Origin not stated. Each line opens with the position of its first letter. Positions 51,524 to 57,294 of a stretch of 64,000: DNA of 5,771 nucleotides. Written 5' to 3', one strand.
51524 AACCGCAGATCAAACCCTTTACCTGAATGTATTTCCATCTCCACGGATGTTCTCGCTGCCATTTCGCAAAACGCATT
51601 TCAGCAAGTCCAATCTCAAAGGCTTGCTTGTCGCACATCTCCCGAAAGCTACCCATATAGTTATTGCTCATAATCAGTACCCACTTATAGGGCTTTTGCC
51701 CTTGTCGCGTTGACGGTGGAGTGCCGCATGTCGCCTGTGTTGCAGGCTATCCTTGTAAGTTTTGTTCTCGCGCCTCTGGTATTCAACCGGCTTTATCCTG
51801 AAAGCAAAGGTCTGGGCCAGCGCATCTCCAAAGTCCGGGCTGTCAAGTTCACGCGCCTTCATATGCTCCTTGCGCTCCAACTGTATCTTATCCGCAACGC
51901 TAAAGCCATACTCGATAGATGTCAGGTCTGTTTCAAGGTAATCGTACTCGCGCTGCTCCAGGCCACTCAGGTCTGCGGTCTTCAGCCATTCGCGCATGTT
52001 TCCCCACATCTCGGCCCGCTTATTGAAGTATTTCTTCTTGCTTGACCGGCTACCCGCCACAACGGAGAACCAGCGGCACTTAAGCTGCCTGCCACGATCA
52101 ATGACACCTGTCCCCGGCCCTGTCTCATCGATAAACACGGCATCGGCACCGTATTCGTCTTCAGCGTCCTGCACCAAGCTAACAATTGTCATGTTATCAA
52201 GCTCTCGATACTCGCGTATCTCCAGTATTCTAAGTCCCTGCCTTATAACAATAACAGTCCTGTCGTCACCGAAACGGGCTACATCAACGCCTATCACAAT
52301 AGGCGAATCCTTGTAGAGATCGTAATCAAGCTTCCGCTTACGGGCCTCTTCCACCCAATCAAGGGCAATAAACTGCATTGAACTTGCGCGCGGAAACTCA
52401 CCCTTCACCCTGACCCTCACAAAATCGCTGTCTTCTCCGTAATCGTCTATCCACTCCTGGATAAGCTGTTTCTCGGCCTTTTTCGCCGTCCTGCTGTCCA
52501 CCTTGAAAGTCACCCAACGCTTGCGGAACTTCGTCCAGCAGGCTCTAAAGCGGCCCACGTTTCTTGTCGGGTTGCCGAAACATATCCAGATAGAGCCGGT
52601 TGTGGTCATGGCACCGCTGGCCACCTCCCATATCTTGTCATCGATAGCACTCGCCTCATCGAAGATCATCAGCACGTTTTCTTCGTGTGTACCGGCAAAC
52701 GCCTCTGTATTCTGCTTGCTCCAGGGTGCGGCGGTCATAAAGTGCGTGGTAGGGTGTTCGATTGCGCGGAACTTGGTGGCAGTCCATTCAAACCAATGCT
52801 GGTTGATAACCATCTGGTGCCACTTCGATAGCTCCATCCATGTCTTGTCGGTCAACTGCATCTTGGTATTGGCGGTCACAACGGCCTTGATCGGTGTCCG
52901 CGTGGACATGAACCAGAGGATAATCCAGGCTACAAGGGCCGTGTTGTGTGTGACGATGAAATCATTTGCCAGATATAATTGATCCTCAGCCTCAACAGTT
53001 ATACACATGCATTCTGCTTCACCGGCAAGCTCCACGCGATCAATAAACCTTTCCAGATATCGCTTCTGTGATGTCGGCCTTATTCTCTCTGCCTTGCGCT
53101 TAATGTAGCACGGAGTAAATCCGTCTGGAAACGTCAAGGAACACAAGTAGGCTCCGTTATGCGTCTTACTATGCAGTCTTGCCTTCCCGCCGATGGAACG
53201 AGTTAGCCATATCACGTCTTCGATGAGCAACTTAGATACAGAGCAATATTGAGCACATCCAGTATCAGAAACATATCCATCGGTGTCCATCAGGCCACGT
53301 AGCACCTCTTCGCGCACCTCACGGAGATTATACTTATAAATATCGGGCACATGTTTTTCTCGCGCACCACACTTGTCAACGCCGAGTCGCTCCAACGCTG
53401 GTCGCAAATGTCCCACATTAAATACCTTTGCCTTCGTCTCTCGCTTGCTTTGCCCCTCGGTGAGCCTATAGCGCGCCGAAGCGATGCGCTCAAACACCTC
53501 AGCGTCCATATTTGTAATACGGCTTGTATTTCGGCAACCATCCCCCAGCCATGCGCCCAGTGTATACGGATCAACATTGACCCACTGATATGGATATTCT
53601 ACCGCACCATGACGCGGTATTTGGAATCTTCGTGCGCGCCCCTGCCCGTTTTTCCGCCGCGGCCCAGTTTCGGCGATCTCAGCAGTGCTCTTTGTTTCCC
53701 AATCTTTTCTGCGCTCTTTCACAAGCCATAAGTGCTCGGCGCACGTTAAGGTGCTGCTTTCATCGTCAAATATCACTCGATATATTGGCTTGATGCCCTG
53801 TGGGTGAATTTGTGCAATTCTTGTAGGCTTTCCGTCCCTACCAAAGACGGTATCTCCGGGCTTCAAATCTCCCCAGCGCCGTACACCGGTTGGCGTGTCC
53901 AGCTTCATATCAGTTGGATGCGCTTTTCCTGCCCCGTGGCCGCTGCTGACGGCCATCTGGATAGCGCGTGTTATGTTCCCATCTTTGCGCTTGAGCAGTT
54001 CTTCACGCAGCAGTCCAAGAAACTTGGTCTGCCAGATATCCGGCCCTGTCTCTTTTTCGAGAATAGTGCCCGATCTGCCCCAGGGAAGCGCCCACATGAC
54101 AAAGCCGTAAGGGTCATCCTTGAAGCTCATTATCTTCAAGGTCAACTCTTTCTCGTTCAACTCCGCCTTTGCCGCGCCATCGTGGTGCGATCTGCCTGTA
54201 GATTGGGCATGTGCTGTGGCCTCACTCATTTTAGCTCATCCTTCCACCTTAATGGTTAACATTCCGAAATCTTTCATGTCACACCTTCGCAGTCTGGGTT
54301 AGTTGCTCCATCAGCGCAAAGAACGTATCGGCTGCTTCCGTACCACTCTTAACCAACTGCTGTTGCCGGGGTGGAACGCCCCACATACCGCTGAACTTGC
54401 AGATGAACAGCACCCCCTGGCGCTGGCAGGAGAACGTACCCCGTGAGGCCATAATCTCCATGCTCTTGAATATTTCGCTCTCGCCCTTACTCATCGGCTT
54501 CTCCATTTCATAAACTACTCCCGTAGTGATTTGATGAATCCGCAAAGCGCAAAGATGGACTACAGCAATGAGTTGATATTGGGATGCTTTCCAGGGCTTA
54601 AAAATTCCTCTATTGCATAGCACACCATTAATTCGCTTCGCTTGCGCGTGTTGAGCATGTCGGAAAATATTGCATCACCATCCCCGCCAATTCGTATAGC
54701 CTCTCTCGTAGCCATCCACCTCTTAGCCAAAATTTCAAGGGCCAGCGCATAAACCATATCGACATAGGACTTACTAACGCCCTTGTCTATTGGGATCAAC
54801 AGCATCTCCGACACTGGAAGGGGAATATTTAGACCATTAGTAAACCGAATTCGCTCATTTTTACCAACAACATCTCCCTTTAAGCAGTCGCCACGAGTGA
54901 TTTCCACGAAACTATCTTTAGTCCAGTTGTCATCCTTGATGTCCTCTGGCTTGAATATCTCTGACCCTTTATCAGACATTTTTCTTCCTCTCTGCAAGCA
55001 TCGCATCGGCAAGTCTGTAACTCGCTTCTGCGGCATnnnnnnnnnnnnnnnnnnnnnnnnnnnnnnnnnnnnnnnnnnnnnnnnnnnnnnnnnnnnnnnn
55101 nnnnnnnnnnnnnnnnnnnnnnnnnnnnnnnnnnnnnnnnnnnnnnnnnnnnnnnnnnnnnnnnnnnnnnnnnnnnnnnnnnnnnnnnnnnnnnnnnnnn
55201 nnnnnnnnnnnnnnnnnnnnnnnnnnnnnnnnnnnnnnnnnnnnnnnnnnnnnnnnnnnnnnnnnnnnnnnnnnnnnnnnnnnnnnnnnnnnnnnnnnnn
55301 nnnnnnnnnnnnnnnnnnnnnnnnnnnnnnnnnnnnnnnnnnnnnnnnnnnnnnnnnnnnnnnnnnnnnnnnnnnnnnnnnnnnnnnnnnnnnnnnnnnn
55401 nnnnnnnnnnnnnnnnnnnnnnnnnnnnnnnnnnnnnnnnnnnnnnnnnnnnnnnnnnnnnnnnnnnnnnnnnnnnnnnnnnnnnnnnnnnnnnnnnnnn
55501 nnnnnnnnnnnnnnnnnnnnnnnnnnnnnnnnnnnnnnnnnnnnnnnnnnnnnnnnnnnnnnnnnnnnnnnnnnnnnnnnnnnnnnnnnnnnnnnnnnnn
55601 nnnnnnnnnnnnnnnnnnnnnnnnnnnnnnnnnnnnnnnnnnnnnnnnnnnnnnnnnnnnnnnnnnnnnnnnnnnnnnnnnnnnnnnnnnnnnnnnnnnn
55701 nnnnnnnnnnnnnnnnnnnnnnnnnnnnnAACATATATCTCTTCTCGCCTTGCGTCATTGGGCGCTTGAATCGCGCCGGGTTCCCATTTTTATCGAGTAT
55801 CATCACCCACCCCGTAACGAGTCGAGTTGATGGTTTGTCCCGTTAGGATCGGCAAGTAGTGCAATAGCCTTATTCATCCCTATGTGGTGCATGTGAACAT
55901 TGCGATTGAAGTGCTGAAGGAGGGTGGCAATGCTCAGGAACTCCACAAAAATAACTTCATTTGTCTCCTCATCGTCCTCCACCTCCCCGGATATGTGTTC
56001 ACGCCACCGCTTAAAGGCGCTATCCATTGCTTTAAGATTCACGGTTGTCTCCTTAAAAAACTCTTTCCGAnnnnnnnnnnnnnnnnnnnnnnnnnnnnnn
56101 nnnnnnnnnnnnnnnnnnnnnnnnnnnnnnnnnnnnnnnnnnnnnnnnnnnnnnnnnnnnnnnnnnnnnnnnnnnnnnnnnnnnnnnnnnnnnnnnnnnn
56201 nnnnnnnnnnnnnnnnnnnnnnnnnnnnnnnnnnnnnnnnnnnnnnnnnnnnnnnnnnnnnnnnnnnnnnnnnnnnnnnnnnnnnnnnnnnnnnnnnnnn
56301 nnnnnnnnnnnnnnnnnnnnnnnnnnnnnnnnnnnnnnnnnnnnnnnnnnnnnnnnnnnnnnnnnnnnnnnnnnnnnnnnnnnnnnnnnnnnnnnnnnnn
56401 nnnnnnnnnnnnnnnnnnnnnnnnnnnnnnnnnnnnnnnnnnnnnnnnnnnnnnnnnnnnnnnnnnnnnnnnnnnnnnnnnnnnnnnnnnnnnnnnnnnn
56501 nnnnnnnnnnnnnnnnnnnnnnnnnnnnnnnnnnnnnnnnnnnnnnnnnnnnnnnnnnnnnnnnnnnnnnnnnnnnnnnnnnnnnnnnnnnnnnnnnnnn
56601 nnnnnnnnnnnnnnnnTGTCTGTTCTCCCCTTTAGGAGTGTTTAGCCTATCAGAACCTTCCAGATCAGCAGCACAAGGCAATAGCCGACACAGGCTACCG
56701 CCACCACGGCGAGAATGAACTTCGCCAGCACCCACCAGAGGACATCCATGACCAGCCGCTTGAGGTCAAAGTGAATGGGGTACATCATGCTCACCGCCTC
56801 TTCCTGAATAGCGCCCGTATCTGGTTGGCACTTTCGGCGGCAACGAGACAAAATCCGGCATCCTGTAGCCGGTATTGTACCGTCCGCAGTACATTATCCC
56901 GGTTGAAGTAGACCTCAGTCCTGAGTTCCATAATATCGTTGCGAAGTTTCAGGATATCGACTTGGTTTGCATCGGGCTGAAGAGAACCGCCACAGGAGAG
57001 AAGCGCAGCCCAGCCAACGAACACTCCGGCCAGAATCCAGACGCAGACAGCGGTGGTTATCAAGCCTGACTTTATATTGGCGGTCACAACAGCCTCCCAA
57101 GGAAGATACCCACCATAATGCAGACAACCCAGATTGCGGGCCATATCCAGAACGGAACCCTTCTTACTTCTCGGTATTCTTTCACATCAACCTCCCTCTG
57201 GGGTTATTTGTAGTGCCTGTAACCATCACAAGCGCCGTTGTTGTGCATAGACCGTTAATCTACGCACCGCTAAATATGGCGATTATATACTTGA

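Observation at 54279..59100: Accessory island of about 4.8 kb with twelve or more small same-strand genes separating the large and small terminase genes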

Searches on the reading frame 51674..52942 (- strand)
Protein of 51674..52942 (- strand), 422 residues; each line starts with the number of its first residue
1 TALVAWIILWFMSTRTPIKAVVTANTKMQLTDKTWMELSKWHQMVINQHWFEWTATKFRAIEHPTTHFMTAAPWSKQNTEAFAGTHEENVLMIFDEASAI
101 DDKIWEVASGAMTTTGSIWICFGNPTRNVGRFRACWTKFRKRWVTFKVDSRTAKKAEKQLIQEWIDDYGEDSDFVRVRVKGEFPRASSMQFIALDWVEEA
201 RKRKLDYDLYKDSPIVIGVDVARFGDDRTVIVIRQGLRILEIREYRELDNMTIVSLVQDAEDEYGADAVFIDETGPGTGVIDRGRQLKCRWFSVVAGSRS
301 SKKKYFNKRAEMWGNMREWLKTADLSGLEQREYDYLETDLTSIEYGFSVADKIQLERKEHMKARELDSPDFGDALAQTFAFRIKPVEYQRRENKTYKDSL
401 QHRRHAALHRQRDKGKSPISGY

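Call 23: find_related_loci(query=window:51674-52942:-, collection=viral_contigs, flank=10000)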
Query window:51674-52942:- (422 aa) in viral_contigs; peptide patterns used: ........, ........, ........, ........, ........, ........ (x = any residue, [..] = any of these).
112 stretches matched a pattern; 110 encode a relative of the query (tblastn E <= 1e-3); the best 80 are kept; 80 distinct loci.
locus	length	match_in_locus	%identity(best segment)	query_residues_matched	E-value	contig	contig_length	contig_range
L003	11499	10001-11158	53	1-390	6e-121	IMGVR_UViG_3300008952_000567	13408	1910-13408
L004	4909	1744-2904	51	2-394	2e-120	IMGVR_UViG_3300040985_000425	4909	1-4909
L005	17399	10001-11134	52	2-385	8e-118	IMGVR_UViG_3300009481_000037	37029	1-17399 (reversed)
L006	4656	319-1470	51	1-385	2e-118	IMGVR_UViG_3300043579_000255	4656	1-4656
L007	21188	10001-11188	49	2-403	7e-117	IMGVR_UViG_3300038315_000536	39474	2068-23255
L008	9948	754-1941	49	1-400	4e-116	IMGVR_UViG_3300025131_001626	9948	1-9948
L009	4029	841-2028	49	1-400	2e-117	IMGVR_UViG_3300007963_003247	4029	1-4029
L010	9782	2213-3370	51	2-390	5e-113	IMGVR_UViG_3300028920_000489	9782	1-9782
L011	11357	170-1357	48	1-396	4e-110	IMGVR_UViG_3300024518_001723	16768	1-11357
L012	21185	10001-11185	50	1-389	2e-108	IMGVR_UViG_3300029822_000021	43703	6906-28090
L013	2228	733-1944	48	1-401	4e-111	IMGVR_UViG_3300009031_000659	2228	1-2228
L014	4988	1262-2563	45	1-404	5e-105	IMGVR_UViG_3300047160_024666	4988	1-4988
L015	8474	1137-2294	46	1-384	2e-103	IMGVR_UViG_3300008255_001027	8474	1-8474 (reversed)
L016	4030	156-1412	44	1-411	9e-104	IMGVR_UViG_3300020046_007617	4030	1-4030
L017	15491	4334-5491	48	1-383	3e-102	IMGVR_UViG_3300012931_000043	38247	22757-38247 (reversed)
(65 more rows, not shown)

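Call 24: search_dna_similar(query=window:51674-52942:-, collection=phages, mode=protein, max_rows=20)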
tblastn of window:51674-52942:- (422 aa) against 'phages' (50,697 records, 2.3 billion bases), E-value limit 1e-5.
Records with a match: 468; places in all: 468; records where one place covers at least 80% of the query: 199.
Best place of each record, by identity: <60% 468.
By first word of the organism name: Salinibacter 183; Vibrio 36; Escherichia 33; Arthrobacter 29; Streptomyces 22; Clostridium 18; Salmonella 17; Xanthomonas 16; Liberibacter 14; Caudoviricetes 11; and 40 more.
By host as written in the record: Salinibacter ruber M8 183; - 58; Arthrobacter sp. ATCC 21022 26; Escherichia coli 14; Streptomyces griseus ATCC 10137 10; Vibrio crassostreae 7; Clostridium perfringens 7; Xanthomonas albilineans CFBP2523 6; and 100 more.
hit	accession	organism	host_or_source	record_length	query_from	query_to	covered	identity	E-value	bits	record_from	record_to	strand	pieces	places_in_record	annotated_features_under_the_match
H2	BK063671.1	Caudoviricetes sp. vir555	Methanomicrobiales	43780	1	394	93%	59.2%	1e-141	451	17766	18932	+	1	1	hypothetical protein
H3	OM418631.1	Pseudomonas phage UFJF_PfDIW6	Pseudomonas fluorescens UFV 041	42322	1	389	92%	44.5%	4e-91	306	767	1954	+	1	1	terminase large subunit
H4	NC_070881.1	Pseudomonas phage UFJF_PfDIW6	Pseudomonas fluorescens UFV 041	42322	1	389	92%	44.5%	4e-91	306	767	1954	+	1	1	terminase large subunit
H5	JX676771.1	Pseudomonas phage AF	soil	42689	1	395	94%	43.6%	3e-89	301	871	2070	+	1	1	putative terminase large subunit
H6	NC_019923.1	Pseudomonas phage AF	soil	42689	1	395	94%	43.6%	3e-89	301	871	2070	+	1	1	putative terminase large subunit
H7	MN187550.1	Escherichia phage phiv142-3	Escherichia coli DE142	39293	1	398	94%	43.0%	1e-87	296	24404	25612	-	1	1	putative terminase large subunit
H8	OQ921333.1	Escherichia phage vB_EcoP_PAS61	Escherichia coli strain A11-1675 ...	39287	1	398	94%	43.0%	2e-87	296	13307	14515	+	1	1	terminase large subunit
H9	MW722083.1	Escherichia phage vB_EcoP_ZX5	Escherichia coli YO1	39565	1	398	94%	43.0%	2e-87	296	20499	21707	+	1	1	terminase large subunit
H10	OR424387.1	Escherichia phage HEMP4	Escherichia coli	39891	1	398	94%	43.0%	2e-87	296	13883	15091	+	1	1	record has no annotation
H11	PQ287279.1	Pseudomonas phage Flu_PA14_4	Pseudomonas aeruginosa PA14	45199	1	383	91%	44.6%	1e-91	308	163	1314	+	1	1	hypothetical protein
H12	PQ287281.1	Pseudomonas phage Flu_PA14_3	Pseudomonas aeruginosa PA14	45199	1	383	91%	44.6%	1e-91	308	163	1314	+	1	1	hypothetical protein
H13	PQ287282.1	Pseudomonas phage Komp_PA14_gP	Pseudomonas aeruginosa PA14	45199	1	383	91%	44.6%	1e-91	308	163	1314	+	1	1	hypothetical protein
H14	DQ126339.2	Escherichia phage phiV10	Escherichia coli O157:H7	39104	1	398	94%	42.8%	2e-86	293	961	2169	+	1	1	putative terminase large subunit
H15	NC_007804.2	Escherichia phage phiV10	Escherichia coli O157:H7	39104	1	398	94%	42.8%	2e-86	293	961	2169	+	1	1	putative terminase large subunit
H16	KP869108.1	Escherichia coli O157 typing phage 10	Escherichia coli O157:H7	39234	1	398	94%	42.8%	2e-86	293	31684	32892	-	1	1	hypothetical protein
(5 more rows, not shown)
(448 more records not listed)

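Call 35: find_related_loci(query=window:51674-52942:-, collection=metagenome_contigs, flank=10000)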
Query window:51674-52942:- (422 aa) in metagenome_contigs; peptide patterns used: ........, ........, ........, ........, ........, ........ (x = any residue, [..] = any of these).
190 stretches matched a pattern; 125 encode a relative of the query (tblastn E <= 1e-3); the best 80 are kept; 80 distinct loci.
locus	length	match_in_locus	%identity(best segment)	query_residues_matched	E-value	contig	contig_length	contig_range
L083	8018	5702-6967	92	1-422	0e+0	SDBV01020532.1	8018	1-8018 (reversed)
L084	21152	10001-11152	55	1-391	2e-130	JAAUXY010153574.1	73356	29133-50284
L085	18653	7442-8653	51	2-404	2e-124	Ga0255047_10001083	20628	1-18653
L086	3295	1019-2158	53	1-384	1e-125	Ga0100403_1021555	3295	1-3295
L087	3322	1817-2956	53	1-384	2e-125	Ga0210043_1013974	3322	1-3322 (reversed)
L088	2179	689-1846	53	1-390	5e-129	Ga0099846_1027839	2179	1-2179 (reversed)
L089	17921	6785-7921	52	2-385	2e-120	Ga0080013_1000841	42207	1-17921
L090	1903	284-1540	48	2-419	9e-128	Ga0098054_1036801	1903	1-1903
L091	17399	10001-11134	52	2-385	7e-118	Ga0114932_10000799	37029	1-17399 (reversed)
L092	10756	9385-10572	50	2-403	5e-118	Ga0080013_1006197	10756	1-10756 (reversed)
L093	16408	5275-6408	52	2-385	7e-118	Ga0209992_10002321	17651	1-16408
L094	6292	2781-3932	51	1-385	1e-117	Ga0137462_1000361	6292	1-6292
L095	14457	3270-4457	49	1-400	4e-116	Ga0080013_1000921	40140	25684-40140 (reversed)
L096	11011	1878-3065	49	1-400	1e-115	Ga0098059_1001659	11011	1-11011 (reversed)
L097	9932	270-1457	49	1-400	1e-115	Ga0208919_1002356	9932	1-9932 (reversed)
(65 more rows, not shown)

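Call 74: search_protein_families(library=pfam, proteins=[L083:94-384:+, L083:1466-2134:+, L083:2467-2751:+, L083:3317-3946:+, L083:4001-4225:+, L083:4432-4611:+, L083:4608-4811:+, L083:4808-5125:+, L083:5118-5387:+], max_evalue=0.05)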
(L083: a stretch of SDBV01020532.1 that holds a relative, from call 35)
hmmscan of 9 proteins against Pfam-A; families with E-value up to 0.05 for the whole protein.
L083:94-384:+ (96 aa): 0 families

L083:1466-2134:+ (222 aa): 0 families

L083:2467-2751:+ (94 aa): 0 families

L083:3317-3946:+ (209 aa): 0 families

L083:4001-4225:+ (74 aa): 1 family
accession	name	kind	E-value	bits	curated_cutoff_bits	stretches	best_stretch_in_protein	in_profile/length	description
PF24292.1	DUF7479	-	0.04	14.5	27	0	25-68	3-49/60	Domain of unknown function (DUF7479)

L083:4432-4611:+ (59 aa): 0 families

L083:4608-4811:+ (67 aa): 0 families

L083:4808-5125:+ (105 aa): 0 families

L083:5118-5387:+ (89 aa): 0 families

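Call 75: search_protein_families(library=phrogs, proteins=[L083:94-384:+, L083:1466-2134:+, L083:2467-2751:+, L083:3317-3946:+, L083:4001-4225:+, L083:4432-4611:+, L083:4608-4811:+, L083:4808-5125:+, L083:5118-5387:+], max_evalue=0.01)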
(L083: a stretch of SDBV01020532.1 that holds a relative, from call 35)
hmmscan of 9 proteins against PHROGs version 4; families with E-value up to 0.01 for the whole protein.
L083:94-384:+ (96 aa): 0 families

L083:1466-2134:+ (222 aa): 0 families

L083:2467-2751:+ (94 aa): 0 families

L083:3317-3946:+ (209 aa): 1 family
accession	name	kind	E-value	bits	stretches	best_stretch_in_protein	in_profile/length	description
phrog_2201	-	unknown function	3.9e-12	47.4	1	49-143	133-222/226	-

L083:4001-4225:+ (74 aa): 0 families

L083:4432-4611:+ (59 aa): 0 families

L083:4608-4811:+ (67 aa): 0 families

L083:4808-5125:+ (105 aa): 0 families

L083:5118-5387:+ (89 aa): 1 family
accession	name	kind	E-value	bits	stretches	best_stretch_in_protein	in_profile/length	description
phrog_25889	-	unknown function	0.00025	22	1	2-83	12-91/94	-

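Call 82: find_related_loci(query=window:51674-52942:-, collection=genome_contigs, flank=10000)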
Query window:51674-52942:- (422 aa) in genome_contigs; peptide patterns used: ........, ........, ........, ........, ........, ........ (x = any residue, [..] = any of these).
57 stretches matched a pattern; 17 encode a relative of the query (tblastn E <= 1e-3); 17 distinct loci.
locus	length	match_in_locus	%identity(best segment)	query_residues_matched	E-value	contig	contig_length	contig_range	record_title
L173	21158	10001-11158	52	1-390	1e-121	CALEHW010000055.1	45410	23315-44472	MAG TPA_asm: uncultured Methylophaga sp. isolate SRR5839047_bin.31_CONCOCT_v1.1_MAG genome assembly, contig: ERZ1030316.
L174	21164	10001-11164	47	1-383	3e-101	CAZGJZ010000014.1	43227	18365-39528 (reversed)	MAG TPA_asm: uncultured Opitutaceae bacterium isolate SRP193066_co1_154 genome assembly, contig: NODE_1022_length_43227_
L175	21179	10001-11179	44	1-394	3e-93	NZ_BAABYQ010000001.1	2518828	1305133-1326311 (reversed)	Dialister sp. i34-0019-2H8 sequence1, whole genome shotgun sequence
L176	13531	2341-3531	45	1-398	4e-93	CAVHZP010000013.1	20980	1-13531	bacterium isolate G02623-L1_cleanbin_000009 genome assembly, contig: Spades_G02623-L1_contig_680, whole genome shotgun s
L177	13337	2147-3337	45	1-398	4e-93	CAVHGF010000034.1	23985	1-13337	Treponemataceae bacterium isolate H07636-L1_cleanbin_000017 genome assembly, contig: Spades_H07636-L1_contig_1044, whole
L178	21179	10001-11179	44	1-394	6e-93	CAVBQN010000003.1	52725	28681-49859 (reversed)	Fusicatenibacter saccharivorans isolate H07641-L1_cleanbin_000006 genome assembly, contig: Spades_H07641-L1_contig_292,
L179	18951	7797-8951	43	1-383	8e-91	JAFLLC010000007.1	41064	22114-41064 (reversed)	MAG: Deltaproteobacteria bacterium isolate LaCa_MAG_21 c_000000001590, whole genome shotgun sequence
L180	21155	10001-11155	44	1-383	3e-90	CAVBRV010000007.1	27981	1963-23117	Paludibacteraceae bacterium isolate H07622-L1_cleanbin_000032 genome assembly, contig: Spades_H07622-L1_contig_888, whol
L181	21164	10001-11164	45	1-384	6e-90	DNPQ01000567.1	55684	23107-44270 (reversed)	MAG TPA_asm: Bacillota bacterium isolate UBA8347 contig_12213, whole genome shotgun sequence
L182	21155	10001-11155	44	1-383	2e-88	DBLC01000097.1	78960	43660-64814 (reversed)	MAG TPA_asm: Dialister sp. UBA734 UBA734_contig_1872, whole genome shotgun sequence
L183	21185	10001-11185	41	1-385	2e-84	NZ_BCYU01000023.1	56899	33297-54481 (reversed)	Sphingomonas asaccharolytica NBRC 15499, whole genome shotgun sequence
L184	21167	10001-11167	42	1-383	2e-81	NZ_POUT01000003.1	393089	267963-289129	Stutzerimonas stutzeri strain 24a75 NODE_3_length_393089_cov_19.3678, whole genome shotgun sequence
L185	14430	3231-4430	37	1-394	1e-70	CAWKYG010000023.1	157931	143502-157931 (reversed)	MAG: uncultured Solibacteraceae bacterium isolate MFD02248.bin.2.116 genome assembly, contig: contig_31869, whole genome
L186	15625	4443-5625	45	1-385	1e-72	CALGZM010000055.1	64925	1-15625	MAG TPA_asm: uncultured Cloacibacillus sp. isolate SRR5580399_bin.19_CONCOCT_v1.1_MAG genome assembly, contig: ERZ130454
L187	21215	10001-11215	35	1-376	3e-58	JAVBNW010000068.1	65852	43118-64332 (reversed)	MAG: Eubacteriales bacterium isolate EPI_MAG_00092 c_000009058635, whole genome shotgun sequence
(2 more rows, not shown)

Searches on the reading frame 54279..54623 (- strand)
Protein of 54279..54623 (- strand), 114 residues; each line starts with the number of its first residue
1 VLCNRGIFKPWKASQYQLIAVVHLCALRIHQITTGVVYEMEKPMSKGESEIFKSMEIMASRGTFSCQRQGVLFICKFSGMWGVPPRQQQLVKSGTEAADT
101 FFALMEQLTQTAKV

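Call 4: search_protein_families(library=phrogs, proteins=[window:54279-54623:-], max_evalue=0.01)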
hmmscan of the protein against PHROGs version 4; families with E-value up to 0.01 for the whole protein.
window:54279-54623:- (114 aa): 0 families

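Call 7: search_protein_families(library=pfam, proteins=[window:54279-54623:-], max_evalue=0.1)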
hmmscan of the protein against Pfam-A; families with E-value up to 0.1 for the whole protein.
window:54279-54623:- (114 aa): 0 families

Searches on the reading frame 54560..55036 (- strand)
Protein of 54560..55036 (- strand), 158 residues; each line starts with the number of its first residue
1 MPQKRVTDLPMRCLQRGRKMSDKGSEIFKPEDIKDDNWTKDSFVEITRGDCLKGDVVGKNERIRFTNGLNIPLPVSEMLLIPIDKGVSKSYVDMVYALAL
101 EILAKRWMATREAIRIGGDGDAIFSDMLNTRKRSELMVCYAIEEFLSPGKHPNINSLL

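Call 4: search_protein_families(library=phrogs, proteins=[window:54560-55036:-], max_evalue=0.01)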
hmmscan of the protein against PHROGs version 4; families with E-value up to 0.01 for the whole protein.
window:54560-55036:- (158 aa): 0 families

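Call 7: search_protein_families(library=pfam, proteins=[window:54560-55036:-], max_evalue=0.1)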
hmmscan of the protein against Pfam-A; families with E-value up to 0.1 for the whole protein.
window:54560-55036:- (158 aa): 0 families

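Call 76: search_protein_families(library=padloc, proteins=[window:54560-54979:-], max_evalue=0.05)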
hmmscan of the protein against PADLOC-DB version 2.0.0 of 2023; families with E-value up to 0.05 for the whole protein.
window:54560-54979:- (139 aa): 0 families

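Call 116: search_solved_structures(query=window:54560-54979:-, max_evalue=1)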
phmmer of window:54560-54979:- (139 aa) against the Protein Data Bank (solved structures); distinct sequences matched with E-value up to 1: 0.

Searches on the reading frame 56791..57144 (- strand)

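Call 4: search_protein_families(library=phrogs, proteins=[window:56791-57144:-], max_evalue=0.01)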
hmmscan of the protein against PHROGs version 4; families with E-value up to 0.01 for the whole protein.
window:56791-57144:- (117 aa): 0 families

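Call 7: search_protein_families(library=pfam, proteins=[window:56791-57144:-], max_evalue=0.1)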
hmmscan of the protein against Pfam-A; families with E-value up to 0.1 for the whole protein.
window:56791-57144:- (117 aa): 1 family
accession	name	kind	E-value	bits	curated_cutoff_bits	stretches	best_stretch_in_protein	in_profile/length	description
PF11085.13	YqhR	-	0.016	15.6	27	1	22-46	125-149/165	Conserved membrane protein YqhR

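Call 76: search_protein_families(library=padloc, proteins=[window:56791-57087:-], max_evalue=0.05)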
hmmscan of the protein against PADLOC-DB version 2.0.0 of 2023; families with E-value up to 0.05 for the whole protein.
window:56791-57087:- (98 aa): 0 families
